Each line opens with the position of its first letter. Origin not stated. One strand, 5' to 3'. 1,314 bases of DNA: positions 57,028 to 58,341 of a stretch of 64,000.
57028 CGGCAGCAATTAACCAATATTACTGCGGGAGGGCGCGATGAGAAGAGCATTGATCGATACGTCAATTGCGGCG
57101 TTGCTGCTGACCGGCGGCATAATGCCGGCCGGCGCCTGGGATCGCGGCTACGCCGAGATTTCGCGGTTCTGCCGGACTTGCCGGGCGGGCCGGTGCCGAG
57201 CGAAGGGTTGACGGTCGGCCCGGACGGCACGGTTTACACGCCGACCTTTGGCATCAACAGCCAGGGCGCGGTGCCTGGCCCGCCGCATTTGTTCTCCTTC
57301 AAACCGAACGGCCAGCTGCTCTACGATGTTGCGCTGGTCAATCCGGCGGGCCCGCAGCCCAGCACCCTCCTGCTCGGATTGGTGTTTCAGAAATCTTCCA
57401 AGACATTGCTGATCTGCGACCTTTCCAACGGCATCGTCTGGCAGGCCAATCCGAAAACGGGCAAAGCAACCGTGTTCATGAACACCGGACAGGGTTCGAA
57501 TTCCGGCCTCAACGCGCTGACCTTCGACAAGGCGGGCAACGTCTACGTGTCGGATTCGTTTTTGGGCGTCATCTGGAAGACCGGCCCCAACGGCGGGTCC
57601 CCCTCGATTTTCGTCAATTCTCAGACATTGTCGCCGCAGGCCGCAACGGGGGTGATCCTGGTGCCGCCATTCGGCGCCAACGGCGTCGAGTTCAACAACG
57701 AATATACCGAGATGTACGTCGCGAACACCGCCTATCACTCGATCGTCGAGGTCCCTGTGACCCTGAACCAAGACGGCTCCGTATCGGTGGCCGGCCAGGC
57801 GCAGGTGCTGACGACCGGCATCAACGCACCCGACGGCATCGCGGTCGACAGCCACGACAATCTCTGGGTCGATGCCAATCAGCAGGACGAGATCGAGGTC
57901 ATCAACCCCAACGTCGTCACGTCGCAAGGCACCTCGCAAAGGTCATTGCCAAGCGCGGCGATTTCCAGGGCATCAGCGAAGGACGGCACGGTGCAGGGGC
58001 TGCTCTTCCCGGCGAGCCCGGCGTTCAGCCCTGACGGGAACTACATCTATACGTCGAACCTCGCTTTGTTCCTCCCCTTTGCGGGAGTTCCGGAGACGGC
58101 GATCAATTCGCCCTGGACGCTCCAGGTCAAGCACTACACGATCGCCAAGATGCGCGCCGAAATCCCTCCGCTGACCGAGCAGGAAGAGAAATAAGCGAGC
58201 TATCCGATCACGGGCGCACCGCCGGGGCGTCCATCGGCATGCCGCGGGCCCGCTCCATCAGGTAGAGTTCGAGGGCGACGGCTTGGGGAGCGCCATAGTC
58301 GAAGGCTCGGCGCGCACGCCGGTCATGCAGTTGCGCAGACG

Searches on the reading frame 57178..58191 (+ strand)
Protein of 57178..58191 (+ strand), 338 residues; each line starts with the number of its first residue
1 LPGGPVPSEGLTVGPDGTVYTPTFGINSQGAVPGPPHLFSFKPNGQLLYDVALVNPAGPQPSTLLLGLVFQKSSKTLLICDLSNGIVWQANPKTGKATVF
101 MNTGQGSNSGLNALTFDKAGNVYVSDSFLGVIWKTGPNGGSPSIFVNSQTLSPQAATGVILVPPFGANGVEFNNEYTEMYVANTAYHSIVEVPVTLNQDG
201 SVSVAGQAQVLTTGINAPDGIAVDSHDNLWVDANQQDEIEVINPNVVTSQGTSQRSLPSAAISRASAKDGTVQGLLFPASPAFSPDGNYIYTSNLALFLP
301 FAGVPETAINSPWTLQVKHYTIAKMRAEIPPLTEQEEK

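Call 26: find_homologous_proteins(query=window:57178-58191:+, max_evalue=1e-40)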
Query window:57178-58191:+ (338 aa): 2616 proteins with E <= 1e-40 among 5936 candidates; the best 120 are listed.
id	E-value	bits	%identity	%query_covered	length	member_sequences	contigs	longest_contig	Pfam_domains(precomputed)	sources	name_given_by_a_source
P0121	2.9e-217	738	100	99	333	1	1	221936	PF08450.19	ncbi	-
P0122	1.1e-196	671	89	100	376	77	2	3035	PF08450.19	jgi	jgi:sugar lactone lactonase YvrE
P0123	5.5e-196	668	88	100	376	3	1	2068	PF08450.19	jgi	jgi:sugar lactone lactonase YvrE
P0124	2.8e-193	660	87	100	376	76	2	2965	PF08450.19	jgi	jgi:sugar lactone lactonase YvrE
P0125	3.1e-193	659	87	100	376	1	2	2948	PF08450.19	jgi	jgi:sugar lactone lactonase YvrE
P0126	7.0e-193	658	87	100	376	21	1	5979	PF08450.19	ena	-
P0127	5.7e-192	655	86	100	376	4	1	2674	PF08450.19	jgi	jgi:sugar lactone lactonase YvrE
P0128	2.2e-191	653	86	100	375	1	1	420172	PF08450.19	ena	-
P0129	8.8e-191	651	86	100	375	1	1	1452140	PF08450.19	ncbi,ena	-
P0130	1.5e-190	651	86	100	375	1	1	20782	PF08450.19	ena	-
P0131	5.7e-190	649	86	100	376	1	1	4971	PF08450.19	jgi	jgi:sugar lactone lactonase YvrE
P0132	4.3e-187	639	86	100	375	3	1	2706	PF08450.19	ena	-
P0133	9.7e-187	638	85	100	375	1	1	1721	PF08450.19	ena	-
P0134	2.0e-185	634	84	100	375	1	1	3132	PF08450.19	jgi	jgi:sugar lactone lactonase YvrE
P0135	2.2e-185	634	84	100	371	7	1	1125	PF08450.19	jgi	jgi:hypothetical protein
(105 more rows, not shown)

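Call 27: find_encoding_contigs(protein=P0121, flank=10000, max_places=3)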
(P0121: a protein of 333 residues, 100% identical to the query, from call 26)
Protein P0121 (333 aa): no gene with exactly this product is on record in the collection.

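Call 28: list_cluster_members(proteins=[P0121])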
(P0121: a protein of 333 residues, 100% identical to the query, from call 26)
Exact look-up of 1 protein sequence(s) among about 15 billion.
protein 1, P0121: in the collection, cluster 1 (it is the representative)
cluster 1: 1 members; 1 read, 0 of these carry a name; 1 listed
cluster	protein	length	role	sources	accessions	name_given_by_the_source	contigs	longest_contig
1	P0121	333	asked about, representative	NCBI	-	-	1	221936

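Call 29: find_encoding_contigs(protein=P0129, flank=10000, max_places=2)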
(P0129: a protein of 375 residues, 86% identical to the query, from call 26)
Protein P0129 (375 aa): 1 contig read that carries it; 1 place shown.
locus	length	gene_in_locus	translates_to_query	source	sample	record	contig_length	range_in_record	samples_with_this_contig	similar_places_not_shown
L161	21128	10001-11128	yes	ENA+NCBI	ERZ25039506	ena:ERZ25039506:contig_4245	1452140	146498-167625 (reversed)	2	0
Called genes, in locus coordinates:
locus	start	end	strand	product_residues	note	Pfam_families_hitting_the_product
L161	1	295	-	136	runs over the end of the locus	PF00072:Response_reg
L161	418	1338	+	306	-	PF00480:ROK, PF02685:Glucokinase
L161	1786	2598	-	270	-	PF08904:EipB_like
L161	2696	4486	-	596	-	PF01336:tRNA_anti-codon, PF00152:tRNA-synt_2, PF02938:GAD (weak)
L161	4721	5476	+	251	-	PF04392:ABC_sub_bind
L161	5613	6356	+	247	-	-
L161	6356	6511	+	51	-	-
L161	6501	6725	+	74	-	-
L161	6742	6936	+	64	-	-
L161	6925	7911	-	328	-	PF00561:Abhydrolase_1, PF12146:Hydrolase_4, PF12697:Abhydrolase_6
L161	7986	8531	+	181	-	-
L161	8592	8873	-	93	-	-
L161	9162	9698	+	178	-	PF04542:Sigma70_r2, PF22029:PhyR_sigma2, PF08281:Sigma70_r4_2, PF04545:Sigma70_r4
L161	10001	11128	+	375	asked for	PF08450:SGL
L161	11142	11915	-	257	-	PF21342:SoxA-TsdA_cyt-c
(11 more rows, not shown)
